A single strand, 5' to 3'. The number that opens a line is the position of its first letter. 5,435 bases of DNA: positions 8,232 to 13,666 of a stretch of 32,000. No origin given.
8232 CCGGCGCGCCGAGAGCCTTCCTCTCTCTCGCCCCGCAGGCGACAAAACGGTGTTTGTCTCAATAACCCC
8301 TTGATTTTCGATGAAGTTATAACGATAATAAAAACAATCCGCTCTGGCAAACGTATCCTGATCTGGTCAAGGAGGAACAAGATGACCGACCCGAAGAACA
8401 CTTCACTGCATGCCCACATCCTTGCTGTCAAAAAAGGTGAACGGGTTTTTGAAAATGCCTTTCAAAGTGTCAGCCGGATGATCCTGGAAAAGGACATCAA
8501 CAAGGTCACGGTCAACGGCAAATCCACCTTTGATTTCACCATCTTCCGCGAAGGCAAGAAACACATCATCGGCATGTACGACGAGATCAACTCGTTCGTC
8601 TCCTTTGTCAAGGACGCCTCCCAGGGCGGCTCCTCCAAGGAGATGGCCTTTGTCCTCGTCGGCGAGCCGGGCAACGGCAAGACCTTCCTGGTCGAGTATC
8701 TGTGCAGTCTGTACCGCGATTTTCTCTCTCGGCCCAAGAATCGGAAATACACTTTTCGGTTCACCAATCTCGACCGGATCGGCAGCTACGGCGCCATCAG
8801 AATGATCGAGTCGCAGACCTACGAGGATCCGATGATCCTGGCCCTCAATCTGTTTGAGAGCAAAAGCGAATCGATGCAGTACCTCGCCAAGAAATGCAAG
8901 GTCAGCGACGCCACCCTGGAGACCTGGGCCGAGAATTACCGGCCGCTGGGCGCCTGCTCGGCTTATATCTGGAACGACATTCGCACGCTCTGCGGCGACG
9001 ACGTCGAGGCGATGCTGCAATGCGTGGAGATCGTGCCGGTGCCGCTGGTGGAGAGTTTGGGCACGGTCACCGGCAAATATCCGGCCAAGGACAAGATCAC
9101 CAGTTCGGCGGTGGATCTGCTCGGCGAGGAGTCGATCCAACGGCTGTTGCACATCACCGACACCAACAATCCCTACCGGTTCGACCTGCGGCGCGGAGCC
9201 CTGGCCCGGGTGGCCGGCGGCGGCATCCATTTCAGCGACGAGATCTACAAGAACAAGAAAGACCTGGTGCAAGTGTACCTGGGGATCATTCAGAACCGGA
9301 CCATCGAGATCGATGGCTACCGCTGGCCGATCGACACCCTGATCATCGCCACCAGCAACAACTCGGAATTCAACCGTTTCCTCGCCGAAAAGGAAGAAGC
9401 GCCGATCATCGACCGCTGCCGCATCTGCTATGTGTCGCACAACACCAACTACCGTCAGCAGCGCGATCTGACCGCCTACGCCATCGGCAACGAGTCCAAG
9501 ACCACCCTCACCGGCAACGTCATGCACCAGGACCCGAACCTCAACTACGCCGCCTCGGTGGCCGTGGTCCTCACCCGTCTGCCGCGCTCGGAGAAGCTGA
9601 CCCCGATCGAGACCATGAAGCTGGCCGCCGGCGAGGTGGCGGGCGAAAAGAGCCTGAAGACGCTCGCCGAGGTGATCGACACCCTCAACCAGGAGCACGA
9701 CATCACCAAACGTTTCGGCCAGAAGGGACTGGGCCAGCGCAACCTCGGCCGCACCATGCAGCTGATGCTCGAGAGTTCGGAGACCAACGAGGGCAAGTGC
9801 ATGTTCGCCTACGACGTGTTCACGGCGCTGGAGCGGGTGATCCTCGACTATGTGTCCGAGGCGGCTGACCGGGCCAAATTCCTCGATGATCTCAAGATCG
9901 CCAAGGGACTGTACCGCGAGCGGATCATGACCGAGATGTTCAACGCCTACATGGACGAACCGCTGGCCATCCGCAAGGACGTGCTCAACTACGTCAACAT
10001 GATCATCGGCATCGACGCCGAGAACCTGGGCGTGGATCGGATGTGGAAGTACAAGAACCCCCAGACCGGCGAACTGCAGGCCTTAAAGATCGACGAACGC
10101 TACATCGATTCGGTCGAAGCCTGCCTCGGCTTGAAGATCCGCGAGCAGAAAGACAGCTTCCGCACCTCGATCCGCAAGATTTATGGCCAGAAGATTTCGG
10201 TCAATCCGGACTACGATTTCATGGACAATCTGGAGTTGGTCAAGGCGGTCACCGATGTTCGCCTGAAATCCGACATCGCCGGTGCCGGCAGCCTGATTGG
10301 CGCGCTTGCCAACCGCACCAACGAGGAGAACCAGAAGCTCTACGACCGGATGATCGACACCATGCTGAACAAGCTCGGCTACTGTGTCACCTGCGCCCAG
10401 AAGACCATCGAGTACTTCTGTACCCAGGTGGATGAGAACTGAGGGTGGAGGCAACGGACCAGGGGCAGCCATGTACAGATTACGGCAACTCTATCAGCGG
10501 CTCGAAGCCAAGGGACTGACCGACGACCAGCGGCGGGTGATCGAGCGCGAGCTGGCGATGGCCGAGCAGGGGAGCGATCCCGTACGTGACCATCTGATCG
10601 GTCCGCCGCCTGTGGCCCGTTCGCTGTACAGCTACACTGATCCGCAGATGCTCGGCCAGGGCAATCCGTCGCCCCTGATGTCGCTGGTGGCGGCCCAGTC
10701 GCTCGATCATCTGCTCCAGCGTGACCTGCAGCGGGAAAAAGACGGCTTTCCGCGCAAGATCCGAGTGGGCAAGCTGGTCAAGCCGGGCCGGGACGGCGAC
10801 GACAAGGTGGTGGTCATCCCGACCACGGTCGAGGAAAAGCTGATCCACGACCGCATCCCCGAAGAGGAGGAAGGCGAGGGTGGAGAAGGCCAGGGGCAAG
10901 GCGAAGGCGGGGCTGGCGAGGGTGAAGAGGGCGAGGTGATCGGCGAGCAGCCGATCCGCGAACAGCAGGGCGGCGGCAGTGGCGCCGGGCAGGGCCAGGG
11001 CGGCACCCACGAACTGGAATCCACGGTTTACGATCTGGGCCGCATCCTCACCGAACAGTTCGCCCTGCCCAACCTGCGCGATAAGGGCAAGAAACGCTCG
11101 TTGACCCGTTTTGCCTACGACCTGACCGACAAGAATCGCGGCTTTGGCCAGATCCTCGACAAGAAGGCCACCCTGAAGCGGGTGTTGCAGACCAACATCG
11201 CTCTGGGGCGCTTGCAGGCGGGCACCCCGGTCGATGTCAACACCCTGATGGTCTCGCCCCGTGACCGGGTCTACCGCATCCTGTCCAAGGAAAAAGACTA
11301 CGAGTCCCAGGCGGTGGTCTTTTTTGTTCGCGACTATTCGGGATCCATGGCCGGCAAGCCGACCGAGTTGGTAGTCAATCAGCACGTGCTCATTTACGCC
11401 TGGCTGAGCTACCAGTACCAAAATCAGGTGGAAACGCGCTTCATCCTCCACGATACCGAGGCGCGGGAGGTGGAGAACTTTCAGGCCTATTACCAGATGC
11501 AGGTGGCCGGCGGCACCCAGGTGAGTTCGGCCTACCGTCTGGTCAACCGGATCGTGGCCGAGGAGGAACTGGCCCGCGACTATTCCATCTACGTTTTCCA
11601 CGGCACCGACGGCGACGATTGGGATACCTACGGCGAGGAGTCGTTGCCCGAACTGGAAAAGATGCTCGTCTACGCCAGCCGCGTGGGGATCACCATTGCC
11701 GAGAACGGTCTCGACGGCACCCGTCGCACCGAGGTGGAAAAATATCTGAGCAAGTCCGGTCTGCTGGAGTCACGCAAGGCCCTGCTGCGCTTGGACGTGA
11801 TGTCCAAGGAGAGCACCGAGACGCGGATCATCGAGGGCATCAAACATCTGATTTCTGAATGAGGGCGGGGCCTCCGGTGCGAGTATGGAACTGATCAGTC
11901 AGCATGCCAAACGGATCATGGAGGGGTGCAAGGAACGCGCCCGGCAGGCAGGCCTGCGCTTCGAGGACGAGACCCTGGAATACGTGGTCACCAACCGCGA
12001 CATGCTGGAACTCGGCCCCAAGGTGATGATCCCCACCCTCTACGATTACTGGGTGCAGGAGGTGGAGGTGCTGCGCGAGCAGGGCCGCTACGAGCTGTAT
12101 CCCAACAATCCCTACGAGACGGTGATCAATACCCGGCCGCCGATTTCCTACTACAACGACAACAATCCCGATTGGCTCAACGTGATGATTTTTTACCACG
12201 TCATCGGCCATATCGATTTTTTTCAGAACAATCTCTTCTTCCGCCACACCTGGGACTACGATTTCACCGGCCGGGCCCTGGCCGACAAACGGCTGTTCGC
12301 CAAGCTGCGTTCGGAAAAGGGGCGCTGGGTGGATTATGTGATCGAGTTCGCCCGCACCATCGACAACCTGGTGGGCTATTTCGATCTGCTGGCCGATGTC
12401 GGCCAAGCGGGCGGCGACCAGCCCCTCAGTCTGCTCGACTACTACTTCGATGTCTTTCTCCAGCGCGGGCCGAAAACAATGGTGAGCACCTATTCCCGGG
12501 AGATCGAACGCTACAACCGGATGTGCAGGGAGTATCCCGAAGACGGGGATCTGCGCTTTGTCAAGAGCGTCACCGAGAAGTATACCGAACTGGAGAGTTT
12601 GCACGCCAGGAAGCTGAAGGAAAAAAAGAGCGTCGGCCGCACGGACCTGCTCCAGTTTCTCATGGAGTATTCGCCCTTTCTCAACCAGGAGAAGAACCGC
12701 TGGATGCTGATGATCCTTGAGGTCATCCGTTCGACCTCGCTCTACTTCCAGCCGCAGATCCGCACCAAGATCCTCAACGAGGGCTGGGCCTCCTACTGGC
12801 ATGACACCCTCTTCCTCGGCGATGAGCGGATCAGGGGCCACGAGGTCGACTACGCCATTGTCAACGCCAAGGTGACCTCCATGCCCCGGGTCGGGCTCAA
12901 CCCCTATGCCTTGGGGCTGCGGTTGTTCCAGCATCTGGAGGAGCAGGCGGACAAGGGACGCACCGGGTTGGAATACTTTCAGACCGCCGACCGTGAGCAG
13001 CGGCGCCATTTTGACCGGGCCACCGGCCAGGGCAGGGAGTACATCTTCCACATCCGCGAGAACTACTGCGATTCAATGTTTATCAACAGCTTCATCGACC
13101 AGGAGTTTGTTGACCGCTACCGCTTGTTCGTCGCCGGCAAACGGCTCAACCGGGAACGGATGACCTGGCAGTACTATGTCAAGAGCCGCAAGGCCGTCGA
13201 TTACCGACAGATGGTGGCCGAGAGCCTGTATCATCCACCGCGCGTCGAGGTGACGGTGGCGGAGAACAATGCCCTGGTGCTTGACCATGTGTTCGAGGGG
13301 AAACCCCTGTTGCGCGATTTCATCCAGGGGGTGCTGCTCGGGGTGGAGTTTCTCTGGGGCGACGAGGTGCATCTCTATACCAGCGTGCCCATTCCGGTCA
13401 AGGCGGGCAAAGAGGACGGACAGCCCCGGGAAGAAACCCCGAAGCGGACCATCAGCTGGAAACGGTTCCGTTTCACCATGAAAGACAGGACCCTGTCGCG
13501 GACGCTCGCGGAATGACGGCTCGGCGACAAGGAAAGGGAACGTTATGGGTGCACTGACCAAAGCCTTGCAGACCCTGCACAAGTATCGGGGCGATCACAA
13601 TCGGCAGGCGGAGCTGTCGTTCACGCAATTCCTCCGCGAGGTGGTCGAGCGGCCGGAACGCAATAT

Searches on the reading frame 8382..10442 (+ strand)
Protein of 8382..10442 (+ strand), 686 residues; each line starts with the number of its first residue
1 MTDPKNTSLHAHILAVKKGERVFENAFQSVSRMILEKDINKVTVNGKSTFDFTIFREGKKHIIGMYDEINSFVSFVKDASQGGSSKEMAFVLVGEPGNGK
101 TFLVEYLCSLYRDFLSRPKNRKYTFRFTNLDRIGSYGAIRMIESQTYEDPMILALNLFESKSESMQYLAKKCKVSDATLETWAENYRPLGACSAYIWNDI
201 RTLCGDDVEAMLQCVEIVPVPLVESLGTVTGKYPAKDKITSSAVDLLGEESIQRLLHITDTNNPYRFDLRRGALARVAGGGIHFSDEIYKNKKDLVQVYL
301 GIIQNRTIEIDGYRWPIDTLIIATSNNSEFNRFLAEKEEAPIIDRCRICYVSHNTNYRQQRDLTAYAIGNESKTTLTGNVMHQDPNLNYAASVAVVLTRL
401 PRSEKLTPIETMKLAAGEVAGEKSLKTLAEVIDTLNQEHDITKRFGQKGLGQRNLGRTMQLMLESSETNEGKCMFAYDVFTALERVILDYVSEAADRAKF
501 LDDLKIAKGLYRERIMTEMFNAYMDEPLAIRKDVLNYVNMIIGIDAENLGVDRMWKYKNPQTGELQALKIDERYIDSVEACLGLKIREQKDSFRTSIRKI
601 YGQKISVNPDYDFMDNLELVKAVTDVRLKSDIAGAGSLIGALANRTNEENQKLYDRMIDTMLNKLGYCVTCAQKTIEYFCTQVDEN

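Call 7: search_protein_families(library=pfam, proteins=[window:8382-10442:+])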
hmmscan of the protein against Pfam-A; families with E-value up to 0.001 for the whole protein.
window:8382-10442:+ (686 aa): 3 families
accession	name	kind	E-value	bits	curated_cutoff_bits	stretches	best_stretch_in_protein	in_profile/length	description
PF06798.17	PrkA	-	8.9e-37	127.6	25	1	410-678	2-255/255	PrkA serine protein kinase C-terminal domain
PF08298.17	AAA_PrkA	-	3.9e-13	49.6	25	1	231-363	188-319/358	PrkA AAA domain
PF07728.20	AAA_5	-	9e-06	26.2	22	0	90-112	2-24/139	AAA domain (dynein-related subfamily)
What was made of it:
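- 8382..10442 (+): prkA, first gene of prkA-DUF444-spoVR-prkA2. It is the next gene downstream but not the ancestral target of the riboswitch. Pfam PrkA and AAA_PrkA (call 7).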

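Call 8: find_related_loci(query=window:8382-10442:+, collection=genome_contigs, flank=5000)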
Query window:8382-10442:+ (686 aa) in genome_contigs; peptide patterns used: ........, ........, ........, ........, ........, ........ (x = any residue, [..] = any of these).
600 stretches matched a pattern (row limit reached: there are more); 571 encode a relative of the query (tblastn E <= 1e-3); the best 80 are kept; 80 distinct loci.
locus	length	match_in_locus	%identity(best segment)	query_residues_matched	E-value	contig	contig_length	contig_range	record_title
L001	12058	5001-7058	93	1-686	0e+0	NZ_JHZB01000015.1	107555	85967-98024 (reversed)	Desulfobulbus elongatus DSM 2908 Q362DRAFT_scaffold00014.14_C, whole genome shotgun sequence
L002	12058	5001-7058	93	1-686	0e+0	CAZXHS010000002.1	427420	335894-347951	MAG TPA_asm: uncultured Desulfobulbus sp. isolate SRP220891_co1_493 genome assembly, contig: NODE_10_length_427420_cov_1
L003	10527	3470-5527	93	1-686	0e+0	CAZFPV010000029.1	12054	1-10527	MAG TPA_asm: uncultured Desulfobulbus sp. isolate binchicken_co269_190 genome assembly, contig: NODE_5237_length_12054_c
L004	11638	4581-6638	93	1-686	0e+0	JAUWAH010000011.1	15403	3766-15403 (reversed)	MAG: Desulfobulbus sp. isolate CSMAG_1289 CSMAG_1289_k141_998979_length_15403_cov_7.0000, whole genome shotgun sequence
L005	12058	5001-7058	93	1-686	0e+0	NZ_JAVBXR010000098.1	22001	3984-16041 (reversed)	MAG: Desulfobulbus sp. isolate GS12 1328, whole genome shotgun sequence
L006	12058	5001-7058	93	1-686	0e+0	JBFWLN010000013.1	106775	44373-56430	MAG: Desulfobulbus sp. isolate CA_2019_NHSR_67 NODE_535_length_106775_cov_16.043208_NHSR, whole genome shotgun sequence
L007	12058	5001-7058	93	1-686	0e+0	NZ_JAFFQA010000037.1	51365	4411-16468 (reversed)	Desulfobulbus rhabdoformis strain DSM 8777 NODE_37_length_51365_cov_31.9171, whole genome shotgun sequence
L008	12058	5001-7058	93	1-686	0e+0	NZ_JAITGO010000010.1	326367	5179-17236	MAG: Desulfobulbus sp. isolate Pc512_bin139 k119_3073247, whole genome shotgun sequence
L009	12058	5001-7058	92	1-686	0e+0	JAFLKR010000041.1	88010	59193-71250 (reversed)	MAG: Desulfobulbaceae bacterium isolate LaCa_MAG_10 c_000000000444, whole genome shotgun sequence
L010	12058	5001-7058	93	1-686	0e+0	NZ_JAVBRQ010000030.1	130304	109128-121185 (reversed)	MAG: Desulfobulbus sp. isolate EPI_MAG_00199 c_000002801065, whole genome shotgun sequence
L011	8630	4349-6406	91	1-686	0e+0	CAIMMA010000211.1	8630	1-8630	uncultured bacterium isolate Loclat_bin-10882 genome assembly, contig: bin-10882:211/819, whole genome shotgun sequence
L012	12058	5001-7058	92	1-686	0e+0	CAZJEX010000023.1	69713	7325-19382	MAG TPA_asm: uncultured Desulfobulbus sp. isolate SRP302447_co4_640 genome assembly, contig: NODE_1246_length_69713_cov_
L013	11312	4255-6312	88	1-686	0e+0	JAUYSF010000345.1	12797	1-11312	MAG: Desulfoprunum sp. isolate C5_metabat.bin.56 C5_k141_58224, whole genome shotgun sequence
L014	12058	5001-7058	87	1-686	0e+0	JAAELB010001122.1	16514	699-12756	MAG: Desulfobulbaceae bacterium isolate Bco_9 BcoG_CONTIG3636772, whole genome shotgun sequence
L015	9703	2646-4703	87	1-686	0e+0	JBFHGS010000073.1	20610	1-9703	MAG: Desulfopila sp. isolate Mix_sand07.2021.05.G.161 k141_527209_length_20610_cov_129.5608, whole genome shotgun sequen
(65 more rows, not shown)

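Call 14: search_protein_families(library=pfam, proteins=[L011:3067-3966:+, L009:3633-4607:+, L003:2357-3253:+])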
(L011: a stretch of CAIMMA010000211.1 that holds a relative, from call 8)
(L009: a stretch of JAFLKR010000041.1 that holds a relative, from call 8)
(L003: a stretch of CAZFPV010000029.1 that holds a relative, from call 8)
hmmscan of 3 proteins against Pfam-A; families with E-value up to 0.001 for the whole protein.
L011:3067-3966:+ (299 aa): 2 families
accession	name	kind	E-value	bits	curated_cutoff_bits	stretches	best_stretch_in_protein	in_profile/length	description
PF06180.16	CbiK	-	3.4e-71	240.1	26.2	1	40-295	2-261/262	Cobalt chelatase (CbiK)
PF01903.22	CbiX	-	6.7e-05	23.6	22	0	199-252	17-73/106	CbiX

L009:3633-4607:+ (324 aa): 2 families
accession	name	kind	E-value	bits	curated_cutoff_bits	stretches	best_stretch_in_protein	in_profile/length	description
PF06180.16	CbiK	-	1.3e-71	241.5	26.2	1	65-320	2-261/262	Cobalt chelatase (CbiK)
PF01903.22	CbiX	-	4.9e-06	27.2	22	0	231-293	26-88/106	CbiX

L003:2357-3253:+ (298 aa): 2 families
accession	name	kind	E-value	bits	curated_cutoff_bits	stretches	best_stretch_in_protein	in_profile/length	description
PF06180.16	CbiK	-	1.3e-64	218.5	26.2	1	39-294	2-261/262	Cobalt chelatase (CbiK)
PF01903.22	CbiX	-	5.7e-07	30.2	22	1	196-273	17-94/106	CbiX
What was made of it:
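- On CbiK cobaltochelatase (the gene lost here; Pfam PF06180): E = 1e-64 to 1e-71 over profile positions 2-261 of 262 (call 14).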

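Call 56: find_encoding_contigs(protein=window:8382-10442:+, flank=3000, max_places=4)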
Protein window:8382-10442:+ (686 aa): 23 contigs read that carry it; 4 places shown.
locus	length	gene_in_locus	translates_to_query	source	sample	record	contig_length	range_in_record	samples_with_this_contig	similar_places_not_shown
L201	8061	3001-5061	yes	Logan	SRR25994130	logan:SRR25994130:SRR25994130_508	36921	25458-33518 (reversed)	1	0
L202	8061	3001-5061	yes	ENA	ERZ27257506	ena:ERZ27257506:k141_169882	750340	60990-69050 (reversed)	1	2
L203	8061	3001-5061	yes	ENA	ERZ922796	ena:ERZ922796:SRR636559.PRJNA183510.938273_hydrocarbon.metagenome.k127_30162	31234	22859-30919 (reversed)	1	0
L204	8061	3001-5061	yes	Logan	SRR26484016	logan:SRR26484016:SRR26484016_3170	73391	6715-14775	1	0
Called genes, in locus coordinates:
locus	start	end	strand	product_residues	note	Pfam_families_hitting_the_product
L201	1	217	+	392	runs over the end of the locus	PF00285:Citrate_synt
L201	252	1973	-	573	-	PF08269:dCache_2, PF17200:sCache_2, PF00989:PAS, PF08448:PAS_4, PF13426:PAS_9, PF08447:PAS_3, PF13487:HD_5, PF01966:HD, +1 more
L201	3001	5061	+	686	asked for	PF07728:AAA_5 (faint), PF08298:AAA_PrkA (weak), PF06798:PrkA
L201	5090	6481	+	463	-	PF04285:DUF444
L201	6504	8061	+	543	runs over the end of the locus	PF04293:SpoVR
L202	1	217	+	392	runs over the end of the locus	PF00285:Citrate_synt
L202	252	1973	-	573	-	PF08269:dCache_2, PF17200:sCache_2, PF00989:PAS, PF08448:PAS_4, PF13426:PAS_9, PF08447:PAS_3, PF13487:HD_5, PF01966:HD, +1 more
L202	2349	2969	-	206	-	-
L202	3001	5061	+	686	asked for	PF07728:AAA_5 (faint), PF08298:AAA_PrkA (weak), PF06798:PrkA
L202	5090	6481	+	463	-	PF04285:DUF444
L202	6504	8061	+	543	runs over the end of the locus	PF04293:SpoVR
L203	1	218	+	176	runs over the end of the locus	?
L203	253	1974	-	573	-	PF08269:dCache_2, PF17200:sCache_2, PF00989:PAS, PF08448:PAS_4, PF13426:PAS_9, PF08447:PAS_3, PF13487:HD_5, PF01966:HD, +1 more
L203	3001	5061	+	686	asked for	PF07728:AAA_5 (faint), PF08298:AAA_PrkA (weak), PF06798:PrkA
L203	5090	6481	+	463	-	PF04285:DUF444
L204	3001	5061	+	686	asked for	PF07728:AAA_5 (faint), PF08298:AAA_PrkA (weak), PF06798:PrkA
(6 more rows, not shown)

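Call 65: search_solved_structures(query=L011:3067-3966:+, max_evalue=1e-10)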
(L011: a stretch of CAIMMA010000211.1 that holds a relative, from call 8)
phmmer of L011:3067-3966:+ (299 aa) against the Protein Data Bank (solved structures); distinct sequences matched with E-value up to 1e-10: 3.
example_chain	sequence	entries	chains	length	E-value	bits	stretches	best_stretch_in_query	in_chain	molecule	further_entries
2xvx_A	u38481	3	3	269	3.9e-72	246.4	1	32-296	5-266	CHELATASE, PUTATIVE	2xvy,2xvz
9b86_A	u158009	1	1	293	5.3e-51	177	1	34-292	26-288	Heme-binding protein FetB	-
1qgo_A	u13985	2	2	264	2.7e-39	138.6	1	40-295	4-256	ANAEROBIC COBALAMIN BIOSYNTHETIC COBALT CHELATASE | SIROHYDROCHLORIN COBALTOCHELATASE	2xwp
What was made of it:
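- On CbiK cobaltochelatase (the gene lost here; Pfam PF06180): The closest solved structure is 2xvx at E = 4e-72 (call 65).
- Salmonella CbiK is more distant at 3e-39 (call 65).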

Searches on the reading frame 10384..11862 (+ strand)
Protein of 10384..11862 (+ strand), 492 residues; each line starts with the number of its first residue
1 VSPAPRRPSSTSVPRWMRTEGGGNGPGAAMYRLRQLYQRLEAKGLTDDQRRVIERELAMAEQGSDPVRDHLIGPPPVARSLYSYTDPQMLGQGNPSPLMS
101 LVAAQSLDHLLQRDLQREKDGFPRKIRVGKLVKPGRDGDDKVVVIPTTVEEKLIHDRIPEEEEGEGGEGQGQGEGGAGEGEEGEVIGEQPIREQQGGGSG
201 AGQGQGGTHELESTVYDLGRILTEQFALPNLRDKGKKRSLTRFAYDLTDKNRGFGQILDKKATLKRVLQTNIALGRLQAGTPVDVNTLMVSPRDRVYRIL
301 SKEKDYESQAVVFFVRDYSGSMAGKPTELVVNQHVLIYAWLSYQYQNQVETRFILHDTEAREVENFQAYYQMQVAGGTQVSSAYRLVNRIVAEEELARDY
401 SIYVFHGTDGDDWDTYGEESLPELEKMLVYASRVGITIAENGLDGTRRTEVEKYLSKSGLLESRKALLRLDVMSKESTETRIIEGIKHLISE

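Call 7: search_protein_families(library=pfam, proteins=[window:10384-11862:+])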
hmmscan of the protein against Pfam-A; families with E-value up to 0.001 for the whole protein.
window:10384-11862:+ (492 aa): 1 family
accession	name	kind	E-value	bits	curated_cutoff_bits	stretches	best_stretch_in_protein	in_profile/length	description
PF04285.18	DUF444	-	2.2e-30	106.5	27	1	293-429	228-362/418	Protein of unknown function (DUF444)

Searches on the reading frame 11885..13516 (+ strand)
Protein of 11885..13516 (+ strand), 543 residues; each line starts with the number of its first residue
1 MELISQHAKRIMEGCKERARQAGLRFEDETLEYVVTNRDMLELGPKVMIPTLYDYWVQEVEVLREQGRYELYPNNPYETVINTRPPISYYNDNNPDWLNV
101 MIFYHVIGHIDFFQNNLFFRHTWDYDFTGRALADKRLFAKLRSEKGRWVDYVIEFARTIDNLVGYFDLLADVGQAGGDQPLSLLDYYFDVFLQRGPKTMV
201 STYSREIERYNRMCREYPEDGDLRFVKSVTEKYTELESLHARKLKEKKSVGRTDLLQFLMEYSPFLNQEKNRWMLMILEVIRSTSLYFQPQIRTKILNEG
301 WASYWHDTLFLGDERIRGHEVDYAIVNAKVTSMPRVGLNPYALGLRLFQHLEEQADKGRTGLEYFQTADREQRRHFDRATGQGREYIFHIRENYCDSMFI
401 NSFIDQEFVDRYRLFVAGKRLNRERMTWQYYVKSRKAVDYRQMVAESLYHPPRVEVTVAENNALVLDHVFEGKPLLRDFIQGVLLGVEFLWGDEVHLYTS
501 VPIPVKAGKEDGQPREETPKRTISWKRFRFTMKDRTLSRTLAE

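Call 7: search_protein_families(library=pfam, proteins=[window:11885-13516:+])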
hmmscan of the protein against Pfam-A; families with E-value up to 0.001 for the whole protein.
window:11885-13516:+ (543 aa): 2 families
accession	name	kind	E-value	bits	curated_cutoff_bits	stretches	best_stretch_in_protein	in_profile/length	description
PF04293.20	SpoVR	-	1.1e-60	205.9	27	1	9-430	8-386/407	SpoVR like protein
PF24755.2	SpoVR_C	-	0.00066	20.1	27.6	0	454-499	6-52/55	SpoVR-like C-terminal domain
